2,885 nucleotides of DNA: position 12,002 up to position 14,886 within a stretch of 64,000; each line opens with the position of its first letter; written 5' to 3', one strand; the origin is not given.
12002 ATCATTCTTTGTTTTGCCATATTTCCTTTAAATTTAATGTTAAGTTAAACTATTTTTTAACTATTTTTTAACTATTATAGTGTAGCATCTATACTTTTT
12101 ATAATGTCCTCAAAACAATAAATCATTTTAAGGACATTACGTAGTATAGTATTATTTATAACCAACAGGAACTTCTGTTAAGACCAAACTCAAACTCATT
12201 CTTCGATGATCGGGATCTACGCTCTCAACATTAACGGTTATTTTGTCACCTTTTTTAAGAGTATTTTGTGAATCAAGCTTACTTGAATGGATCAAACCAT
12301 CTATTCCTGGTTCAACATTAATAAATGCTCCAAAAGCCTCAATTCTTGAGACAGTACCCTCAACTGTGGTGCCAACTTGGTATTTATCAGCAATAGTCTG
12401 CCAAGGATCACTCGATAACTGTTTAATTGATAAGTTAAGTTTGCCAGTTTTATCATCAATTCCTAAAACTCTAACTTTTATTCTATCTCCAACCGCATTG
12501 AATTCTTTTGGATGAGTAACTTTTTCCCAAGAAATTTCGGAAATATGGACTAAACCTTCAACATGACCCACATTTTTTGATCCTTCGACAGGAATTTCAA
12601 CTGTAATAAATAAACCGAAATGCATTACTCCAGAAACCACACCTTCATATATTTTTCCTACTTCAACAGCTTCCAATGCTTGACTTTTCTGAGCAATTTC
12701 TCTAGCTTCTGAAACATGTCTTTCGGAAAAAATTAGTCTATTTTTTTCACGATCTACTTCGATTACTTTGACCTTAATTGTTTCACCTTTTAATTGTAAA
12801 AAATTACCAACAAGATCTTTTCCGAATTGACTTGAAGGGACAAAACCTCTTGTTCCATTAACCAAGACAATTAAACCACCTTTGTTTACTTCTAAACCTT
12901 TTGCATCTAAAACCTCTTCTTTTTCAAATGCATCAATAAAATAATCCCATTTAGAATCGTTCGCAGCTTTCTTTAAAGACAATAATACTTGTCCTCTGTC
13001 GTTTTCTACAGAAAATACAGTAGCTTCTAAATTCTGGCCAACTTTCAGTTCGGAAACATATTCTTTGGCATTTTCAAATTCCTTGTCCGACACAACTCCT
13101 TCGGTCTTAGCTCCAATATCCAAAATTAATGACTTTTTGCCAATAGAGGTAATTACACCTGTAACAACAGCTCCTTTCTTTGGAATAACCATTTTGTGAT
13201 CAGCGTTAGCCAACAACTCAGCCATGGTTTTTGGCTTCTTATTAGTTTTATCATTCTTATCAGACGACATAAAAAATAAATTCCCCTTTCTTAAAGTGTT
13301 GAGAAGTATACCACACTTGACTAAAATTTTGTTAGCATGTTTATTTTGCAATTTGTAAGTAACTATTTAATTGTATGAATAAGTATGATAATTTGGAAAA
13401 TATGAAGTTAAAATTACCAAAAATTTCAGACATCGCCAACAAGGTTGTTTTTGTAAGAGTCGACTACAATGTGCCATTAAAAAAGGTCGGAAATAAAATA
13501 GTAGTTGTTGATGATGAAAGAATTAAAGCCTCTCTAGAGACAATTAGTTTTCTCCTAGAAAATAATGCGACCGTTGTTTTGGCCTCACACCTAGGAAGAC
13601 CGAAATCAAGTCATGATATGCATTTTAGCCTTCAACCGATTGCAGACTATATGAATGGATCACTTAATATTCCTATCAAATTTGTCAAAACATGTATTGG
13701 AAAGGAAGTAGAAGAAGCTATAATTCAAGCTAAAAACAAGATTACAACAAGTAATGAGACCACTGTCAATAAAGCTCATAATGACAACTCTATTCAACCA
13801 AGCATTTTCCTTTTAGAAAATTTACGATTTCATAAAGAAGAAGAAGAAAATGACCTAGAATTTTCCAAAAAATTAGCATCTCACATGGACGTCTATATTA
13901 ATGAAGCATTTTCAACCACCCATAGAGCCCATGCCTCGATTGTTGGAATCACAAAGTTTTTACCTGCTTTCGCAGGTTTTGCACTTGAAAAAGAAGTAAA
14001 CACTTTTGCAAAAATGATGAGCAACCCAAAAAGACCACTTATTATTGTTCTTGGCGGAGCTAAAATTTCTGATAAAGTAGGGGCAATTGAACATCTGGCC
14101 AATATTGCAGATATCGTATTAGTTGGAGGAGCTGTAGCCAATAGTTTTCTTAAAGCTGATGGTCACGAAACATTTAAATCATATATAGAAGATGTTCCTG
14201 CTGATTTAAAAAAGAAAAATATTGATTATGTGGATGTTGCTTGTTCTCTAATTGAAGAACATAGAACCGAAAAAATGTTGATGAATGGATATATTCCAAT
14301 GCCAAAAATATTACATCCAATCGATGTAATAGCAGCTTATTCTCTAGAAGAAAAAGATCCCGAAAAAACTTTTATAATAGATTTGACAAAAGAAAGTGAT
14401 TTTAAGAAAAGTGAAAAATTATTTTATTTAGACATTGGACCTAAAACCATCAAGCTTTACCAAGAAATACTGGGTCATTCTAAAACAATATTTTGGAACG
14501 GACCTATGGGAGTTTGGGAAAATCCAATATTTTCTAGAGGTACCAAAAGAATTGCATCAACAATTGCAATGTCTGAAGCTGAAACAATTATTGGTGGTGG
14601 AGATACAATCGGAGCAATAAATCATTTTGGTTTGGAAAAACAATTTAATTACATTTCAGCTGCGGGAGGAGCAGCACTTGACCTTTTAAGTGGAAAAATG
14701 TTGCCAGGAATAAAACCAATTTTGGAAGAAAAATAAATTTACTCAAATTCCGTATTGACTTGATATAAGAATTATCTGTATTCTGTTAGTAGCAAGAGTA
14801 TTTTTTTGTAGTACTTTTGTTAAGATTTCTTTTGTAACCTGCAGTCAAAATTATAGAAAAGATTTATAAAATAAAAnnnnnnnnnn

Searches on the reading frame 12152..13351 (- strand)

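Call 19: search_protein_families(library=pfam, proteins=[window:12152-13351:-], max_evalue=0.0001)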
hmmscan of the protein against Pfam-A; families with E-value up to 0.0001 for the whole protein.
window:12152-13351:- (399 aa): 5 families
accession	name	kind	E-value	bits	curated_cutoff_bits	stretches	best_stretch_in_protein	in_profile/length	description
PF00575.29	S1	-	7.7e-51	170.8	22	4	323-388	1-72/74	S1 RNA binding domain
PF23459.1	S1_RRP5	-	1.7e-13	51.3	27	0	58-126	2-72/72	RRP5 S1 domain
PF18614.7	RNase_II_C_S1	-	2.4e-07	31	26.6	0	360-390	29-59/59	RNase II-type exonuclease C-terminal S1 domain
PF21543.3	CvfB_2nd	-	7.9e-07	29.4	27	0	287-310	53-75/76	Virulence regulatory factor CvfB, second domain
PF21710.3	Spt6_S1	-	1.8e-05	25.4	27.5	0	59-128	16-88/91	Spt6, S1/OB domain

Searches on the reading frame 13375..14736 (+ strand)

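Call 19: search_protein_families(library=pfam, proteins=[window:13375-14736:+], max_evalue=0.0001)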
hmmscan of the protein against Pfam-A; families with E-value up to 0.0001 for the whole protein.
window:13375-14736:+ (453 aa): 1 family
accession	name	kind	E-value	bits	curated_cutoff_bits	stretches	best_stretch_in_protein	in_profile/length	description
PF00162.24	PGK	-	7.3e-120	400.9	27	1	19-441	5-379/379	Phosphoglycerate kinase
